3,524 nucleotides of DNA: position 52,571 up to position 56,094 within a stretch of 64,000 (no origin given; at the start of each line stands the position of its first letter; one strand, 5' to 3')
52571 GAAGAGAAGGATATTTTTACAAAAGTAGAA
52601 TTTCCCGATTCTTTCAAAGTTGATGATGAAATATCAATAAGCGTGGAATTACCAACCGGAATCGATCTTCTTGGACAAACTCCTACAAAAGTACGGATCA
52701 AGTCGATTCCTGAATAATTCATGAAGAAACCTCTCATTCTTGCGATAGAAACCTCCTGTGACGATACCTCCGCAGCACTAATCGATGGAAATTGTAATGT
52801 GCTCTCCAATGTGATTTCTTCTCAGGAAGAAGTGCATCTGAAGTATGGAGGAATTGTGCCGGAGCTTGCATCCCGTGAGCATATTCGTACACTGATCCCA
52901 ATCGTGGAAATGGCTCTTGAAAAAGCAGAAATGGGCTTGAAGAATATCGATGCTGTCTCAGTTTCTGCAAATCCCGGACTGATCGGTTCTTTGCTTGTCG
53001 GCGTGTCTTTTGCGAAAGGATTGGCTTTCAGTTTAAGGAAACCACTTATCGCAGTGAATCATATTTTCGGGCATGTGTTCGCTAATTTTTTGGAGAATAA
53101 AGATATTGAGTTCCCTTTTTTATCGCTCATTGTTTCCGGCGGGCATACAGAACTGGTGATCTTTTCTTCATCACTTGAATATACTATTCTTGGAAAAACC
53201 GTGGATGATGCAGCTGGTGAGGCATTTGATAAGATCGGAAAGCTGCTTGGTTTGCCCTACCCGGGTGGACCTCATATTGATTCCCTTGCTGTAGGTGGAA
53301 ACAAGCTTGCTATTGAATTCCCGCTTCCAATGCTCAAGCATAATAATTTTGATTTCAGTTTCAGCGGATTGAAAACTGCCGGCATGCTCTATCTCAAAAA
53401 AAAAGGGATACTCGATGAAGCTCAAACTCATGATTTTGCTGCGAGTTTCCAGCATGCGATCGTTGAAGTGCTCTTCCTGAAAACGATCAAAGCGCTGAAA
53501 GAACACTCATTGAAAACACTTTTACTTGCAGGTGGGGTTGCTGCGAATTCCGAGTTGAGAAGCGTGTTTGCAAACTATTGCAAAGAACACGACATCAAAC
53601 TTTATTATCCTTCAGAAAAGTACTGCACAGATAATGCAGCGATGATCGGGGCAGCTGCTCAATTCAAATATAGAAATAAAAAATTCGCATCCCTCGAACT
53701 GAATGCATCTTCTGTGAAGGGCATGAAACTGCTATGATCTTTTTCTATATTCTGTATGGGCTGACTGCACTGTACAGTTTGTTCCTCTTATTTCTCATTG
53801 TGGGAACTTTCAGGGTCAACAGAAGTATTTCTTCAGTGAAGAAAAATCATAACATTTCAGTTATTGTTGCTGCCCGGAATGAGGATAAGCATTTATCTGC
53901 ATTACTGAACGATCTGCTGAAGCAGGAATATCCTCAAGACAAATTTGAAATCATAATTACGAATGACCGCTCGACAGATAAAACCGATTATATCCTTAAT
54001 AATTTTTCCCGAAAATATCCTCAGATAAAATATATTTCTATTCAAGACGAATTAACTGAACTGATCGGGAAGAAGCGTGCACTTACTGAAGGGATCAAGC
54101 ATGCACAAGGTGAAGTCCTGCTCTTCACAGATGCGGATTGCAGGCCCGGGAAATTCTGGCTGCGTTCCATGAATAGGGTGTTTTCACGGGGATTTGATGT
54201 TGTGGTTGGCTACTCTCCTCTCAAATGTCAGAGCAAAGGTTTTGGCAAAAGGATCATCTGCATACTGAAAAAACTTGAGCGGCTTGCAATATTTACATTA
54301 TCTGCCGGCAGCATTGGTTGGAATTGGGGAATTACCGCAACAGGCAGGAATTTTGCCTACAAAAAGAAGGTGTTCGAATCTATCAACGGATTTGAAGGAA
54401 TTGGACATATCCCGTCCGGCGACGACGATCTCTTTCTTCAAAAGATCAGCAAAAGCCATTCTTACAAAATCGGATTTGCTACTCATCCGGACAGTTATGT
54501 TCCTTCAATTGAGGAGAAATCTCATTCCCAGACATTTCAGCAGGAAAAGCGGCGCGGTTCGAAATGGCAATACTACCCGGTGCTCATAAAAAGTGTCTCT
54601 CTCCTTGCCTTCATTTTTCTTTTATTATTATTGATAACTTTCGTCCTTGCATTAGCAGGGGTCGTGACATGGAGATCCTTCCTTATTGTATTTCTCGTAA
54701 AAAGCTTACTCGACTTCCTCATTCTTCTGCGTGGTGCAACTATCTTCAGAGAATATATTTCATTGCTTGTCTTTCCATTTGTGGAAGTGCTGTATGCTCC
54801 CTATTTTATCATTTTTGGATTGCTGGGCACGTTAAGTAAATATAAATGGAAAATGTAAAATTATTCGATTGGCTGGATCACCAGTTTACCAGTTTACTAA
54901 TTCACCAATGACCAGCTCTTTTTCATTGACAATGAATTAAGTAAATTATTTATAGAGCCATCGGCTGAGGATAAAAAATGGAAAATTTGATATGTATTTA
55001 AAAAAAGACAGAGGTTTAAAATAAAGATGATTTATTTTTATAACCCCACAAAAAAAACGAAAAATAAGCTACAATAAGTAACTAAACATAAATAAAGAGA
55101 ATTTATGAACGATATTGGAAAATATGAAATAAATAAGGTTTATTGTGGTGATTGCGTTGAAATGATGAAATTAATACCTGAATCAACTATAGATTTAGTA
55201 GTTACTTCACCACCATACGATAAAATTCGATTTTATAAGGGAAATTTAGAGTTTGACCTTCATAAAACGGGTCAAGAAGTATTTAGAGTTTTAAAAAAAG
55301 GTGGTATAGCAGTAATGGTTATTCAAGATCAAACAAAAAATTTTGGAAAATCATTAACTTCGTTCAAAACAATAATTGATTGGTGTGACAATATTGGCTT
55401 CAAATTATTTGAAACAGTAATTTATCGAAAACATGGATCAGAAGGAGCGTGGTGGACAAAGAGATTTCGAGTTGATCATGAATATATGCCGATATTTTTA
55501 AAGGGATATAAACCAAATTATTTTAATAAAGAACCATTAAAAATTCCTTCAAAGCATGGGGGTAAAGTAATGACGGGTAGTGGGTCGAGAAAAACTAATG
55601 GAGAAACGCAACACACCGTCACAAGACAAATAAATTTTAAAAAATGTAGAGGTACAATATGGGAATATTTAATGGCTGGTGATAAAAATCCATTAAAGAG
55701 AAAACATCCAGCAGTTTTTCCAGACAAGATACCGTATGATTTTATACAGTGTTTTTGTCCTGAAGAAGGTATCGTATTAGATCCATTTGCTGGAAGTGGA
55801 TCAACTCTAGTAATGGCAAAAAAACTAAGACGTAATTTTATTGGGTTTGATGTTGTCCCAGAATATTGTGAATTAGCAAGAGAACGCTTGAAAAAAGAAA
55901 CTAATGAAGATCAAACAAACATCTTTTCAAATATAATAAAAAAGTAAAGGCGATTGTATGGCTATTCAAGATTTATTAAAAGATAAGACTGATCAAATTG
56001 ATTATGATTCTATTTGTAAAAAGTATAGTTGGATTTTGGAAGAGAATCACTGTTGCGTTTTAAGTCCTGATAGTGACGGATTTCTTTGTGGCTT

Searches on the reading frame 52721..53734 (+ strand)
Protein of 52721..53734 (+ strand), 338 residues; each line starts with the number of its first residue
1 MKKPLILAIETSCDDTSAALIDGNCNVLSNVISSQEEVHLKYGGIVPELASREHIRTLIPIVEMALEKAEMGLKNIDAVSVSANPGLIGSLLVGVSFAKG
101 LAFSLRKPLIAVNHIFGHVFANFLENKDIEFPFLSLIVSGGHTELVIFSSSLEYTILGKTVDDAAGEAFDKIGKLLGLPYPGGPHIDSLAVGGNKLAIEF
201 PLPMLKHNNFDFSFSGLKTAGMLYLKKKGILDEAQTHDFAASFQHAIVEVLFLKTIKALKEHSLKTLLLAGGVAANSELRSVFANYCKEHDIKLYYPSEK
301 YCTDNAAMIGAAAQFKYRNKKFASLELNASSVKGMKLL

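Call 89: find_related_loci(query=window:52721-53734:+, collection=genome_contigs, flank=200)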
Query window:52721-53734:+ (338 aa) in genome_contigs; peptide patterns used: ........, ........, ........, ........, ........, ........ (x = any residue, [..] = any of these).
58 stretches matched a pattern; 5 encode a relative of the query (tblastn E <= 1e-3); 5 distinct loci.
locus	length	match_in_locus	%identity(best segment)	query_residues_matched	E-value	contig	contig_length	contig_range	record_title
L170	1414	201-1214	92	1-338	0e+0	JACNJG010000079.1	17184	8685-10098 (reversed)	MAG: Candidatus Cloacimonadota bacterium isolate NIOZ-UU3 NIOZ-UU_NODE_4083_length_17184_cov_31.499, whole genome shotgu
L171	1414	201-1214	88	1-338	0e+0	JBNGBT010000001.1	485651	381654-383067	MAG: Candidatus Cloacimonadota bacterium isolate MAG213-F140 NODE_1_length_485651_cov_68.975878, whole genome shotgun se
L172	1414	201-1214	88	1-338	0e+0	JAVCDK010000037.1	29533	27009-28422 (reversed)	MAG: Candidatus Celaenobacter antarcticus isolate MAG_3300025698_8 Ga0208771_1000327, whole genome shotgun sequence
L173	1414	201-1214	88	1-338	0e+0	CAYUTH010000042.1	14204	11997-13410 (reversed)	MAG TPA_asm: uncultured Candidatus Cloacimonadota bacterium isolate SRP178699_co1_21 genome assembly, contig: NODE_5604_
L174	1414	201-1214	86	1-338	0e+0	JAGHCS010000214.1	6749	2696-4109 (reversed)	MAG: Candidatus Cloacimonadota bacterium isolate AUK288 PB_MBMC_242_c_000000000045, whole genome shotgun sequence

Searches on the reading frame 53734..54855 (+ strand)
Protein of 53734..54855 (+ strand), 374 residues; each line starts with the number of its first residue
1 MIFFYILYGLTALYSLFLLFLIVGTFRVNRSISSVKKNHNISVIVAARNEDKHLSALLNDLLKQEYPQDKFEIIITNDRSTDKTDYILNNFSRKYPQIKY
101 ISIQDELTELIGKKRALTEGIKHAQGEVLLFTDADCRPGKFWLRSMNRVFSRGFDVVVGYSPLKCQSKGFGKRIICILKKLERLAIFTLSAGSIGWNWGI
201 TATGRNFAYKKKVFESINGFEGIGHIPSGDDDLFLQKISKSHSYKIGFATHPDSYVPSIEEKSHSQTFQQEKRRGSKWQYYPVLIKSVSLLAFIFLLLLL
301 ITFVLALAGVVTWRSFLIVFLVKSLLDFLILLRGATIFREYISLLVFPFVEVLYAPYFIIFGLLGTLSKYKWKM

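Call 11: search_protein_families(library=pfam, proteins=[window:53734-54855:+], max_evalue=0.01)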
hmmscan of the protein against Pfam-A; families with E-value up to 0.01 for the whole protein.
window:53734-54855:+ (374 aa): 4 families
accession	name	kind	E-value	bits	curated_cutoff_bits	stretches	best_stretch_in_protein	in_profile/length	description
PF00535.33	Glycos_transf_2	-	1.4e-23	84.1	23.3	1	42-215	1-165/168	Glycosyl transferase family 2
PF13641.12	Glyco_tranf_2_3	-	4.2e-15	56.8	27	1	39-273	1-226/230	Glycosyltransferase like family 2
PF10111.15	Glyco_tranf_2_2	-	4.9e-08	33.2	27.3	1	43-136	2-92/276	Glycosyltransferase like family 2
PF13506.12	Glyco_transf_21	-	7.1e-07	29.3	21.7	1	96-278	1-172/174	Glycosyl transferase family 21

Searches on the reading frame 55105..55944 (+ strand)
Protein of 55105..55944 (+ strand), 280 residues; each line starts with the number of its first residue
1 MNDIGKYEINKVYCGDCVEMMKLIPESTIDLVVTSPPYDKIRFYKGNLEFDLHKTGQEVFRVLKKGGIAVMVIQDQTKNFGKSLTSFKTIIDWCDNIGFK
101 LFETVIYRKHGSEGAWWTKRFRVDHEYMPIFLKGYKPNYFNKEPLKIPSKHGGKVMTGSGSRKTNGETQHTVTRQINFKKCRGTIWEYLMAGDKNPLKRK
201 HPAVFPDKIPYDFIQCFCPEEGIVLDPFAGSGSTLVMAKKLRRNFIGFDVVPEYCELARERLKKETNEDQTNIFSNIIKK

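Call 11: search_protein_families(library=pfam, proteins=[window:55105-55944:+], max_evalue=0.01)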
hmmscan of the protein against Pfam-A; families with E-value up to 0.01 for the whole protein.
window:55105-55944:+ (280 aa): 7 families
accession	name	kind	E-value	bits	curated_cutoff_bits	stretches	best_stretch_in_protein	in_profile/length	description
PF01555.25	N6_N4_Mtase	-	5.7e-38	131.5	26.7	1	29-259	1-220/221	DNA methylase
PF13847.12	Methyltransf_31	-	3.6e-06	27.1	27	0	16-75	62-113/145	Methyltransferase domain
PF01170.24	UPF0020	-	4e-06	27.1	22.3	0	17-77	109-170/197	RMKL-like, methyltransferase domain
PF02086.21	MethyltransfD12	-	4.5e-05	23.7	22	0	216-272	14-72/253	D12 class N6 adenine-specific DNA methyltransferase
PF13649.12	Methyltransf_25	-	0.00017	22.7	27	0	224-266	1-45/97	Methyltransferase domain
PF08241.18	Methyltransf_11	-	0.00025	22.1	21.2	0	24-70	56-94/95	Methyltransferase domain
PF09445.16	Methyltransf_15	-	0.0023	17.9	22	0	12-57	53-99/165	RNA cap guanine-N2 methyltransferase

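Call 86: search_protein_families(library=ncbifam, proteins=[window:55105-55944:+], max_evalue=0.001)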
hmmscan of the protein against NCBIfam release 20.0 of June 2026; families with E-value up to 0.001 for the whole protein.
window:55105-55944:+ (280 aa): 4 families
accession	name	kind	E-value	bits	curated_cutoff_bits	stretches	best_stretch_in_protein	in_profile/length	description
NF050803.1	DnaMtaseCcrMCaul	equivalog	9.7e-20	70.8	830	2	198-273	183-258/350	adenine-specific DNA-methyltransferase CcrM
NF008572.0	PRK11524.1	equivalog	8.6e-18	64.5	292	1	8-270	13-264/294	adenine-specific DNA-methyltransferase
NF010253.0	PRK13699.1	subfamily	2.4e-17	63.4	244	2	198-264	141-207/226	DNA methyltransferase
TIGR01177.1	TIGR01177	hypoth_equivalog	5.4e-06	25.9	316.55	0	12-76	234-297/330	TIGR01177 family methyltransferase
